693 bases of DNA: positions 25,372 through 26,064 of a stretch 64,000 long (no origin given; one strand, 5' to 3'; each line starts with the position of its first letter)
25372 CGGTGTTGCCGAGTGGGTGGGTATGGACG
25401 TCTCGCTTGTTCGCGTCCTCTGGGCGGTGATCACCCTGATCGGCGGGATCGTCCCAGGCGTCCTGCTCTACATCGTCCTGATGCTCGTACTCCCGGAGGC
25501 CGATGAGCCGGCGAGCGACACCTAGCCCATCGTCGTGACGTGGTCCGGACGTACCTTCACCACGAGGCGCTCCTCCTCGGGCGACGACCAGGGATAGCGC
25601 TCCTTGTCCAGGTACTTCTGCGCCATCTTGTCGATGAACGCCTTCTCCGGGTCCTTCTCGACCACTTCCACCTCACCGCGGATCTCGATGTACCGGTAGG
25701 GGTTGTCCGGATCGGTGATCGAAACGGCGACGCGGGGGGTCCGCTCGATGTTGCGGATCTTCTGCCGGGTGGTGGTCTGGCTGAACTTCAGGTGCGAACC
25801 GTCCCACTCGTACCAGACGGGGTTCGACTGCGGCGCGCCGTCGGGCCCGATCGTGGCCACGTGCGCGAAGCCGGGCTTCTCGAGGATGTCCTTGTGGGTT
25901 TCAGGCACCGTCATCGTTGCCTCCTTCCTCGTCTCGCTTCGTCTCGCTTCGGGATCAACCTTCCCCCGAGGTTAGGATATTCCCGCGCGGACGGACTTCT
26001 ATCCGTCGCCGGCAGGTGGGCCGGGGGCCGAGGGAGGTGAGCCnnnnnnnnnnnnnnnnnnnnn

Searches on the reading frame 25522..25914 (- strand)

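Call 9: search_protein_families(library=ncbifam, proteins=[window:25522-25914:-], max_evalue=0.00001)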
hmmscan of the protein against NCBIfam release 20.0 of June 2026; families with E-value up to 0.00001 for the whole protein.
window:25522-25914:- (130 aa): 4 families
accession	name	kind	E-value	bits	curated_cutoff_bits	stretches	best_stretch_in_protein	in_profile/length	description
TIGR03618.1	Rv1155_F420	subfamily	1.2e-41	141.9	79.05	1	7-127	1-126/127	TIGR03618 family F420-dependent PPOX class oxidoreductase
TIGR03667.1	Rv3369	hypoth_equivalog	1.8e-16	60.3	125.3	1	10-113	10-113/130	TIGR03667 family PPOX class F420-dependent oxidoreductase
TIGR04023.1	PPOX_MSMEG_5819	subfamily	1.5e-10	41.1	85.6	1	11-90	9-96/115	PPOX class F420-dependent oxidoreductase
TIGR03666.1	Rv2061_F420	subfamily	5.8e-08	32.5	84.9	1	11-102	9-100/132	PPOX class F420-dependent oxidoreductase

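Call 10: search_protein_families(library=pfam, proteins=[window:25522-25914:-], max_evalue=0.00001)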
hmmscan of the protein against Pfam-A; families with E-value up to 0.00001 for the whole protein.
window:25522-25914:- (130 aa): 2 families
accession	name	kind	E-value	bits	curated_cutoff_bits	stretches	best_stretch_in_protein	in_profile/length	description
PF01243.27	PNPOx_N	-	6.9e-20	72.1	28.1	1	4-129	2-119/120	Pyridoxamine 5'-phosphate oxidase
PF12900.13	Pyridox_ox_2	-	3.1e-09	37.4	27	1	8-127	6-137/140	Pyridoxamine 5'-phosphate oxidase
